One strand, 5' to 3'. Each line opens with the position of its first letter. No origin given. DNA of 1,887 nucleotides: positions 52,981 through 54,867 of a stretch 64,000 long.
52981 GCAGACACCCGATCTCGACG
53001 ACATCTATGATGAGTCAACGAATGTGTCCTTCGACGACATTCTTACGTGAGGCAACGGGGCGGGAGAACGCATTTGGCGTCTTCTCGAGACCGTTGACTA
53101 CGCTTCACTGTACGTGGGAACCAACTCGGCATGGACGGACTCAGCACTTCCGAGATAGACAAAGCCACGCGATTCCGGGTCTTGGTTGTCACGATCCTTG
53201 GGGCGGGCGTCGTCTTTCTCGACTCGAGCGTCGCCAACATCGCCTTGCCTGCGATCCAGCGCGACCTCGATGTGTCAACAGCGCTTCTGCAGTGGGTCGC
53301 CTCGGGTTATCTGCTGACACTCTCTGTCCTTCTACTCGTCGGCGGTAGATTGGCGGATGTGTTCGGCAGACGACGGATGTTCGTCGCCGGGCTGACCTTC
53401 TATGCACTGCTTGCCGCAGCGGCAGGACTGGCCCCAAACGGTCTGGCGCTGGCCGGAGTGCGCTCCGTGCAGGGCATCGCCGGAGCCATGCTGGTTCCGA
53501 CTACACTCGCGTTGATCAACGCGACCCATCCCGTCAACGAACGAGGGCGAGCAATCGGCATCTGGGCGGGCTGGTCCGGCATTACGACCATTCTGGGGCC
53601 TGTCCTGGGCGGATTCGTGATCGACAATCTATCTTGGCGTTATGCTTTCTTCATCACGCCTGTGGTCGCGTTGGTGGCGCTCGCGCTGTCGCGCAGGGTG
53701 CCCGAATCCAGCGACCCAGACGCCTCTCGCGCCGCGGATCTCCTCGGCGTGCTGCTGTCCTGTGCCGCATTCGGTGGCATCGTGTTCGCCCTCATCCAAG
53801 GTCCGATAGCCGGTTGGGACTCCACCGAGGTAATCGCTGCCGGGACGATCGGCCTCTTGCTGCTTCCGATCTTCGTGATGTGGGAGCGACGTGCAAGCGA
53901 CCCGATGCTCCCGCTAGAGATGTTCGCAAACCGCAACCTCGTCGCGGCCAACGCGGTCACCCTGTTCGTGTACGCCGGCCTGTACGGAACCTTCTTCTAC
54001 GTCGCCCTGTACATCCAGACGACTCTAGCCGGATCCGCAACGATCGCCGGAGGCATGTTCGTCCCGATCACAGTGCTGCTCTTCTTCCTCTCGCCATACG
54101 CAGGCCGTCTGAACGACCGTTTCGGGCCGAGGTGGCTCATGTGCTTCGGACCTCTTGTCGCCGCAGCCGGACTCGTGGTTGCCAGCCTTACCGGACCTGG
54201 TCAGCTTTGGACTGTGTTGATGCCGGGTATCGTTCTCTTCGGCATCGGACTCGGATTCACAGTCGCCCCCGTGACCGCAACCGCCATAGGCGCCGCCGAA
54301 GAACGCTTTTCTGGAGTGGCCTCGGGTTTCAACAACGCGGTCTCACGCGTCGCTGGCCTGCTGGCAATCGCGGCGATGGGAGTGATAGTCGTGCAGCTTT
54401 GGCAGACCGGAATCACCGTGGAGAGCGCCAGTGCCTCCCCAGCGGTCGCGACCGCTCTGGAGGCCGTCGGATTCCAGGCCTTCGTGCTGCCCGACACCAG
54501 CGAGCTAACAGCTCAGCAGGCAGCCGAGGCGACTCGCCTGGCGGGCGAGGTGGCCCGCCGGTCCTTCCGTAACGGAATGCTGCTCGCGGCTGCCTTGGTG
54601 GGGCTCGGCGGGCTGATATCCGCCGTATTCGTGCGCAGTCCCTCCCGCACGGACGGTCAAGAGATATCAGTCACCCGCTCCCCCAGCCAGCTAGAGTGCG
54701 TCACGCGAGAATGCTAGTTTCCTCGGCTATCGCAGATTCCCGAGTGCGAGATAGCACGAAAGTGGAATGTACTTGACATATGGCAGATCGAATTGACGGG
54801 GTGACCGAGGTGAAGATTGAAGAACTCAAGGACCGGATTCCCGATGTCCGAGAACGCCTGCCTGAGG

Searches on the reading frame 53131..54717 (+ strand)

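Call 70: search_protein_families(library=ncbifam, proteins=[window:53131-54717:+], max_evalue=0.00001)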
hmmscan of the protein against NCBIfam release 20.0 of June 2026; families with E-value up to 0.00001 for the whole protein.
window:53131-54717:+ (528 aa): 51 families (the best 25 are shown)
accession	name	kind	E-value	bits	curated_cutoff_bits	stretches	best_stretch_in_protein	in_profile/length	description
TIGR00711.1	efflux_EmrB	subfamily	1.3e-66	225.3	230.2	1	17-500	3-484/485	DHA2 family efflux MFS transporter permease subunit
NF000025.1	MFS_efflux_tcmA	exception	2e-55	188.6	999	1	17-500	27-511/538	tetracenomycin C efflux MFS transporter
NF000031.1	MFS_efflux_LmrA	exception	1.8e-45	155.6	850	1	10-419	21-436/484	lincomycin efflux MFS transporter Lmr(A)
NF033896.2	MFS_LfrA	equivalog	1.2e-42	146.2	825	1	15-473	19-477/504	efflux MFS transporter LfrA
NF012169.0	qepA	equivalog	5.2e-39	134.2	1075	1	11-465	14-466/511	fluoroquinolone efflux MFS transporter QepA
NF012180.1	tet_MFS_43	exception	5.6e-38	131.2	999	1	23-434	28-441/484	tetracycline efflux MFS transporter Tet(43)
NF000060.1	MFS_efflux_LmrB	exception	1.2e-37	129.9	800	1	17-453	17-457/479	lincomycin efflux MFS transporter Lmr(B)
NF000391.1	EmrB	exception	1.4e-35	122.9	925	1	23-433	18-427/501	multidrug efflux MFS transporter permease subunit EmrB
NF000089.1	qac_MFS_AB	exception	4e-33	115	900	1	11-496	14-492/514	QacA/B family quaternary ammonium compound efflux MFS transporter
NF000218.1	FexA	exception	7e-31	107.4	900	1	7-409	13-419/475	chloramphenicol/florfenicol efflux MFS transporter FexA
NF011571.1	PRK14995.1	subfamily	5.2e-30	104.6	701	1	17-471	7-462/493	SmvA family efflux MFS transporter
NF040856.1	FexB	exception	1.4e-29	103.2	950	1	12-409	8-410/469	chloramphenicol/florfenicol efflux MFS transporter FexB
NF000009.1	tet_MFS_Tcr3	exception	3e-23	82.1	1000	1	23-411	38-433/512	tetracycline efflux MFS transporter Tcr3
TIGR00880.1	2_A_01_02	superfamily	6.7e-23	81.4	131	1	70-191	17-138/141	multidrug resistance protein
NF040895.2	MFS_effux_SdrM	equivalog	8.1e-22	77.9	550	1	17-376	7-360/441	multidrug efflux MFS transporter SdrM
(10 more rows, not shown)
